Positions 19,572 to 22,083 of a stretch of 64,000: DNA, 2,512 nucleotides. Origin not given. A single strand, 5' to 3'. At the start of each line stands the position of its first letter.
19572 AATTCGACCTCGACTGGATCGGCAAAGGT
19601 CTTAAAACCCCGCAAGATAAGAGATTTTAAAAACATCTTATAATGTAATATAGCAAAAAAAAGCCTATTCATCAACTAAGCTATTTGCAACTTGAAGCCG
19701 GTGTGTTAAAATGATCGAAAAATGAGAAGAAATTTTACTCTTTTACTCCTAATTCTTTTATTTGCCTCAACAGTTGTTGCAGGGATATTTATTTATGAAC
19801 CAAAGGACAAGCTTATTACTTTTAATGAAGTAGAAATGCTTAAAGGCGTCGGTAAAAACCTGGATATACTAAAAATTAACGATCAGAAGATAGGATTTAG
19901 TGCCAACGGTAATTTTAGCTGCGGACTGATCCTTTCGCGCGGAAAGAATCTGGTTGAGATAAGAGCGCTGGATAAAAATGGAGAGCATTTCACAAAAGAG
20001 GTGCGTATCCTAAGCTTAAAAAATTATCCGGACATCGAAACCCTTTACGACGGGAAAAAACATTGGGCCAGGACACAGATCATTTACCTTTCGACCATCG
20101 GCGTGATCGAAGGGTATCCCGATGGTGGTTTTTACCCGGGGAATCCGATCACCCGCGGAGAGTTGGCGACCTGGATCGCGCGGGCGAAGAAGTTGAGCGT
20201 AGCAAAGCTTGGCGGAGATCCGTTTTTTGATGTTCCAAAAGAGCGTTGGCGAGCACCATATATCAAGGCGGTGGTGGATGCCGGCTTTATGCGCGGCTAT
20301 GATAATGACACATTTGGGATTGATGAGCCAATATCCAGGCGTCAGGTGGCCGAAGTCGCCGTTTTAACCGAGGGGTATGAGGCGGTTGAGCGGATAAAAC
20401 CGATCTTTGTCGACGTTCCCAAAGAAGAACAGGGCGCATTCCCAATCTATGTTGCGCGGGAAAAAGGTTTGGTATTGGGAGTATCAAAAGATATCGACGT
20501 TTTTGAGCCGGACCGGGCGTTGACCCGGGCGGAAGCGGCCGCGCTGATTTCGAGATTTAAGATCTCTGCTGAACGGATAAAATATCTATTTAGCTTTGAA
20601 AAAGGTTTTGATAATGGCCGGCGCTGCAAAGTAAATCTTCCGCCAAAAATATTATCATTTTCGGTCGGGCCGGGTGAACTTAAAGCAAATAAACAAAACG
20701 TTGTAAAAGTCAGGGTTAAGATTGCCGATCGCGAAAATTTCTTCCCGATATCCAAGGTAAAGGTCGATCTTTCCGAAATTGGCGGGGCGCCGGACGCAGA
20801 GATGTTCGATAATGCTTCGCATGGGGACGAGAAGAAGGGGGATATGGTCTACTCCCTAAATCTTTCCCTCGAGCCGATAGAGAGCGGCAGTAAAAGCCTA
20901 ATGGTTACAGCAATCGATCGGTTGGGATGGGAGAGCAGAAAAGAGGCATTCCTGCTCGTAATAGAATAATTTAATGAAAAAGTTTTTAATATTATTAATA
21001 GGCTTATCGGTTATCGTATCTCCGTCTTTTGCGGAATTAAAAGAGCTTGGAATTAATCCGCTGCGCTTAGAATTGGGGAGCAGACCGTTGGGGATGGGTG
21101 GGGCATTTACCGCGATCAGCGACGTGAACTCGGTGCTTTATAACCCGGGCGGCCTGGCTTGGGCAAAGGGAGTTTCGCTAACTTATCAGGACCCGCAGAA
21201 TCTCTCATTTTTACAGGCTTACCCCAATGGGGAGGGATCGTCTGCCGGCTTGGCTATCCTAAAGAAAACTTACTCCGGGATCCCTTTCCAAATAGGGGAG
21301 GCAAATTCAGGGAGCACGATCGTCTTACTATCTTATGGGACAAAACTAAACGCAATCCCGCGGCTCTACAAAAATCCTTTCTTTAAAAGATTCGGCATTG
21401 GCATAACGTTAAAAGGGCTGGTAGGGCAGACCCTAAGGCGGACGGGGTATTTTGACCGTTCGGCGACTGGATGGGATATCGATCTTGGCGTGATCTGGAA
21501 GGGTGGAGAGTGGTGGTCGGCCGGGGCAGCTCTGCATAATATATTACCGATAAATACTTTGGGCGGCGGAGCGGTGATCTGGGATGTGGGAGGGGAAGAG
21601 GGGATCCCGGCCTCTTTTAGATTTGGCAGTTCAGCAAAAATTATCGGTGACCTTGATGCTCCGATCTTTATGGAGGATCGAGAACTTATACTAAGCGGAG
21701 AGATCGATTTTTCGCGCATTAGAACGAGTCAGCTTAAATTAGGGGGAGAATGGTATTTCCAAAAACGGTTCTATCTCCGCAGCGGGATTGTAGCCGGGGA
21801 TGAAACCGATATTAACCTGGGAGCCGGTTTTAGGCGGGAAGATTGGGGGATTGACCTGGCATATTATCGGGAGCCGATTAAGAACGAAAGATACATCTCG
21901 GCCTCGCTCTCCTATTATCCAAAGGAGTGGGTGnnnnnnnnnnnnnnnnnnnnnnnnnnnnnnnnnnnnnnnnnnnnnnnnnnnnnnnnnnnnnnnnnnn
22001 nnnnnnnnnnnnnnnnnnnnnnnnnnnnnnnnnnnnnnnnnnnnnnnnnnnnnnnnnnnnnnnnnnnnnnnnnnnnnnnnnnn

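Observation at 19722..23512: Envelope gene cluster: outer-membrane beta-barrel with C-terminal coiled coil and SLH domain, next to a triple-SLH protein and an Ig-repeat protein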

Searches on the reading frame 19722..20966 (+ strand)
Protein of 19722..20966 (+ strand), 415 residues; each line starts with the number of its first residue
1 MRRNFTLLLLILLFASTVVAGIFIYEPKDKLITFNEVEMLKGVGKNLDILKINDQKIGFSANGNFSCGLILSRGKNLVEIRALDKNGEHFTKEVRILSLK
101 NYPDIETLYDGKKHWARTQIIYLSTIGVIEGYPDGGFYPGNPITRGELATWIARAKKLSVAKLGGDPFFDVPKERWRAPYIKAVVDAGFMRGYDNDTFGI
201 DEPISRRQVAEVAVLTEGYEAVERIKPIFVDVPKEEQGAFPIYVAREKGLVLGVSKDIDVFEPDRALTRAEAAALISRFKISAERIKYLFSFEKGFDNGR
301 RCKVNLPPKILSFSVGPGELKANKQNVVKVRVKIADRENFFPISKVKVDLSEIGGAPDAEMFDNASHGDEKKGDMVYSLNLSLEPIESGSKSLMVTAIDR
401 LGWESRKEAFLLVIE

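Call 3: search_protein_families(library=pfam, proteins=[window:19722-20966:+], max_evalue=0.1)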
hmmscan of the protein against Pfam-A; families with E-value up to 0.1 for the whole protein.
window:19722-20966:+ (415 aa): 2 families
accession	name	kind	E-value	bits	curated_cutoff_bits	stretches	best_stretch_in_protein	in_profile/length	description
PF00395.25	SLH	-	1.8e-24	85.8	20.8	2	110-149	4-44/44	S-layer homology domain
PF09136.16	Glucodextran_B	-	3.4e-08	33.7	27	1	24-96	5-79/83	Glucodextranase, domain B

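Call 4: search_protein_families(library=ncbifam, proteins=[window:19722-20966:+], max_evalue=0.1)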
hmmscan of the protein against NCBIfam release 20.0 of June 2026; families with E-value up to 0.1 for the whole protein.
window:19722-20966:+ (415 aa): 2 families
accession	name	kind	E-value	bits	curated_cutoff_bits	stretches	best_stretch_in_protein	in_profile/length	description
NF033190.2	inl_like_NEAT_1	exception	2.4e-14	52.6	1275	2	111-234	586-708/754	NEAT domain-containing leucine-rich repeat protein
NF041940.1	choice_anch_X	domain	0.061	13.1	25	0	360-380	2-22/37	choice-of-anchor X domain-containing protein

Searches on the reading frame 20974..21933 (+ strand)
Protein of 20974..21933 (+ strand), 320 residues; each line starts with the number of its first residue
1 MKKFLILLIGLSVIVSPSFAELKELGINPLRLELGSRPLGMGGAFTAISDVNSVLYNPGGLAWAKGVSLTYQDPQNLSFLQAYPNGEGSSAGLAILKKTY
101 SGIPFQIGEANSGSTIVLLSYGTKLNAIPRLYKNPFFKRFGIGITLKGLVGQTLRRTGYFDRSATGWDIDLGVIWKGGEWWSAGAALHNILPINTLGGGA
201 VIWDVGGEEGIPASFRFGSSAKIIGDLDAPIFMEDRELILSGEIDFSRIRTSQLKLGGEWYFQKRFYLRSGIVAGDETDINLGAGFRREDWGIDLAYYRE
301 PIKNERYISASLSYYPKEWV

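Call 46: search_protein_representatives(protein=window:20974-21933:+)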
Query: 320 residues. Proteins with E-value up to 0.001 (for the whole library): 802; up to 1e-10: 135; up to 1e-30: 36. The best 150 are listed.
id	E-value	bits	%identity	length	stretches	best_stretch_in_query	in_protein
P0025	5.3e-109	380.6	55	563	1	1-320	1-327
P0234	4.6e-87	308.5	48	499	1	11-320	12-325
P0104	3.4e-85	302.4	48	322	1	3-293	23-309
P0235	2.3e-82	293.1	54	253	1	6-256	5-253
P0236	3.5e-79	282.6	45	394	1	4-320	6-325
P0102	1.5e-77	277.3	48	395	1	5-320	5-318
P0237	2.5e-74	266.7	44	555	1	7-320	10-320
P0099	9.9e-68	245.0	41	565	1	5-320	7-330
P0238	2.8e-67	243.5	40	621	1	4-320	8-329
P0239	1.1e-66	241.5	37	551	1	2-319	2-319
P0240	2.7e-66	240.3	43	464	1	11-320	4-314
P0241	3.1e-64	233.5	41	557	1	8-319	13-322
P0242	4.9e-63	229.5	61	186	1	5-181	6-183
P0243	1.5e-62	228.0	38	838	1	2-319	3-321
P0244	3.7e-60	220.1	38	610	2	13-319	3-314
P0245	3.1e-57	210.5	41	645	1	18-320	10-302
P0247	6.9e-55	202.8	36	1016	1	2-320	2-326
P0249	1.0e-53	198.9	37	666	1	2-319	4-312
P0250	1.4e-53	198.5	36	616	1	5-319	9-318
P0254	2.3e-49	184.6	37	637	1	7-319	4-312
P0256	2.6e-48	181.1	36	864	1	5-319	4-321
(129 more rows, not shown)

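Call 50: search_protein_families(library=pfam, proteins=[P0238, P0239, P0243, P0244, P0245, P0247, P0249, P0250, P0254, P0256], max_evalue=0.01)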
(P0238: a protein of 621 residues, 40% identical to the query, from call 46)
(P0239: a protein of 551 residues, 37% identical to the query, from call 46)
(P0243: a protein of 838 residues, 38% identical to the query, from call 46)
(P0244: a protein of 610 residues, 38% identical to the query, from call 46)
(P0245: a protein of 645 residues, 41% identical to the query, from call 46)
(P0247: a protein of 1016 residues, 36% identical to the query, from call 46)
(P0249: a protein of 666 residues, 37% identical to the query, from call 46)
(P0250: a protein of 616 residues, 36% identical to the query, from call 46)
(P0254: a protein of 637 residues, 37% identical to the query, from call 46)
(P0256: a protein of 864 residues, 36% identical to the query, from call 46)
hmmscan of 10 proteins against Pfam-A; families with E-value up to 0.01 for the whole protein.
P0238 (621 aa): 1 family
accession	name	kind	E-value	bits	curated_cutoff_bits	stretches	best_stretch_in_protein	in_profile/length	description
PF09136.16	Glucodextran_B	-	1.7e-06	28.3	27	0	338-396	6-66/83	Glucodextranase, domain B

P0239 (551 aa): 1 family
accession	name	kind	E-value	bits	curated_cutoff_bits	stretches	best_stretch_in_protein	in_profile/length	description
PF09136.16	Glucodextran_B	-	1.2e-08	35.2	27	1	330-387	7-66/83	Glucodextranase, domain B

P0243 (838 aa): 2 families
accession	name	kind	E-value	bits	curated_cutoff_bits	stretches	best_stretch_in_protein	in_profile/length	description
PF09136.16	Glucodextran_B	-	7.3e-12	45.5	27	2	413-479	5-72/83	Glucodextranase, domain B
PF12733.13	Cadherin-like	-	0.0012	19.7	24.2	0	343-396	34-80/89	Cadherin-like beta sandwich domain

P0244 (610 aa): 1 family
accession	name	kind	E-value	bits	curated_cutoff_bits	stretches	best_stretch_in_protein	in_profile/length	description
PF09136.16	Glucodextran_B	-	8.2e-11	42.1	27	2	326-397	8-82/83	Glucodextranase, domain B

P0245 (645 aa): 1 family
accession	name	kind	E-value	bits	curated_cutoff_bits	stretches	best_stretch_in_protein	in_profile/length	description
PF09136.16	Glucodextran_B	-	2.6e-10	40.5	27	2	404-450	16-64/83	Glucodextranase, domain B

P0247 (1016 aa): 1 family
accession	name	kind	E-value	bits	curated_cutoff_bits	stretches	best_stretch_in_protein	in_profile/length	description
PF09136.16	Glucodextran_B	-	5.3e-10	39.5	27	1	339-406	10-79/83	Glucodextranase, domain B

P0249 (666 aa): 2 families
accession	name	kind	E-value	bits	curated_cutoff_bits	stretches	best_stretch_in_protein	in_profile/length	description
PF09136.16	Glucodextran_B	-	9.5e-09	35.5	27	1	406-471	7-74/83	Glucodextranase, domain B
PF12733.13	Cadherin-like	-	0.0098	16.8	24.2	0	340-391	36-83/89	Cadherin-like beta sandwich domain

P0250 (616 aa): 1 family
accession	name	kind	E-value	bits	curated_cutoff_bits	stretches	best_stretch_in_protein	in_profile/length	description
PF09136.16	Glucodextran_B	-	3.3e-07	30.6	27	1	415-478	10-75/83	Glucodextranase, domain B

P0254 (637 aa): 2 families
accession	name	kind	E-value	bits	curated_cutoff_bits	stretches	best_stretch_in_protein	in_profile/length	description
PF09136.16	Glucodextran_B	-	1.2e-14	54.4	27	2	412-477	13-80/83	Glucodextranase, domain B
PF12733.13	Cadherin-like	-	2.4e-05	25.1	24.2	0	332-392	39-84/89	Cadherin-like beta sandwich domain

P0256 (864 aa): 2 families
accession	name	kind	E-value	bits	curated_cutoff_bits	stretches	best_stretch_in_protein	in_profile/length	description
PF09136.16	Glucodextran_B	-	5.3e-16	58.7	27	2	335-403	10-81/83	Glucodextranase, domain B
PF12733.13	Cadherin-like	-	2.3e-06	28.4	24.2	0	440-484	42-83/89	Cadherin-like beta sandwich domain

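Call 52: list_cluster_members(proteins=[P0238, P0239, P0244, P0245, P0247, P0250, P0256, P0243, P0254, P0249])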
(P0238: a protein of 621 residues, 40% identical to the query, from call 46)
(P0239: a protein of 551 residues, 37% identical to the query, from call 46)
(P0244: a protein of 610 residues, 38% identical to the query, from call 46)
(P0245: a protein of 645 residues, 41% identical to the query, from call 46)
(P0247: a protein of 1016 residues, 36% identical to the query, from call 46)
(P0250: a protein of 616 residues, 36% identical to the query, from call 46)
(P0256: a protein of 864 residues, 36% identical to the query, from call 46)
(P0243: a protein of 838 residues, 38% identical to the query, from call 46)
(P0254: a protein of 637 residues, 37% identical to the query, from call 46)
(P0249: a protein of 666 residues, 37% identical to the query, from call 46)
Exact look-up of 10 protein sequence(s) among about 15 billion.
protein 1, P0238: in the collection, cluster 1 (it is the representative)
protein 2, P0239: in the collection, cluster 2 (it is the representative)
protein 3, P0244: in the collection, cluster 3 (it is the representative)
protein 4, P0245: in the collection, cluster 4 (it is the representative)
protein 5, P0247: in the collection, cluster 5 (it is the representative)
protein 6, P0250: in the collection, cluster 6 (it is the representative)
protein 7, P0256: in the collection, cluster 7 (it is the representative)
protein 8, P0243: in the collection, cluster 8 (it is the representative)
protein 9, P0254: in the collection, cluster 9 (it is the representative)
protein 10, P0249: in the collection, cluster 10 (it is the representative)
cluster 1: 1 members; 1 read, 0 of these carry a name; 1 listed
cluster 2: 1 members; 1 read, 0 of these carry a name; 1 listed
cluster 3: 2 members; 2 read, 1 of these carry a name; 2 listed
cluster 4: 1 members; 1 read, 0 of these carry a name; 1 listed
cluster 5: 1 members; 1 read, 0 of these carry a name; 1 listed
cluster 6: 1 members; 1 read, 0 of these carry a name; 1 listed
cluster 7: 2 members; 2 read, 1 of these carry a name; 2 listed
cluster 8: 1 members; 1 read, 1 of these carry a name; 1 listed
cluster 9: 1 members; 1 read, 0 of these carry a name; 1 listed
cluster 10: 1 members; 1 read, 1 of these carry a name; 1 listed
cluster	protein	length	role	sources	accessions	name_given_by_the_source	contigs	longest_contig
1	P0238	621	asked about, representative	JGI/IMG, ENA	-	-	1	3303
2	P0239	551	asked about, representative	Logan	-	-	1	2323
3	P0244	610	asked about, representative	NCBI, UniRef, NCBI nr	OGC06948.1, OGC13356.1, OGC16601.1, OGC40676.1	hypothetical protein A2526_04330 [candidate division WOR-1 bacterium RIFOXYD2_FULL_36_8] | PorV/PorQ family protein n=1 Tax=candidate division WOR-1 bacterium RIFOXYB2_FULL_36_35 ... | MAG: hypothetical protein A2230_07875 [candidate division WOR-1 bacterium ...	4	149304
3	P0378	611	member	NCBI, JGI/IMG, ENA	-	-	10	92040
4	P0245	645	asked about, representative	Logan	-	-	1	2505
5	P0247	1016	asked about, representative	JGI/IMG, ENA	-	-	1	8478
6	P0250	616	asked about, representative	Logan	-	-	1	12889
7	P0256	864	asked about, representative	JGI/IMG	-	hypothetical protein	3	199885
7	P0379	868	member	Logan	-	-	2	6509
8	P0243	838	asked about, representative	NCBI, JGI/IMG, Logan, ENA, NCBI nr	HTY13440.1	MAG TPA: hypothetical protein VMD02_04560 [Candidatus Omnitrophota bacterium] | hypothetical protein [Candidatus Omnitrophota bacterium]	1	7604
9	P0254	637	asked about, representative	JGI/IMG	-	-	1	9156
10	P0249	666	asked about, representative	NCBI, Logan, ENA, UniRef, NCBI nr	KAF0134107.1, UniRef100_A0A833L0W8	MAG: hypothetical protein FD145_863 [Candidatus Saganbacteria bacterium] | PorV/PorQ family protein n=1 Tax=Candidatus Saganbacteria bacterium TaxID=2575572 ...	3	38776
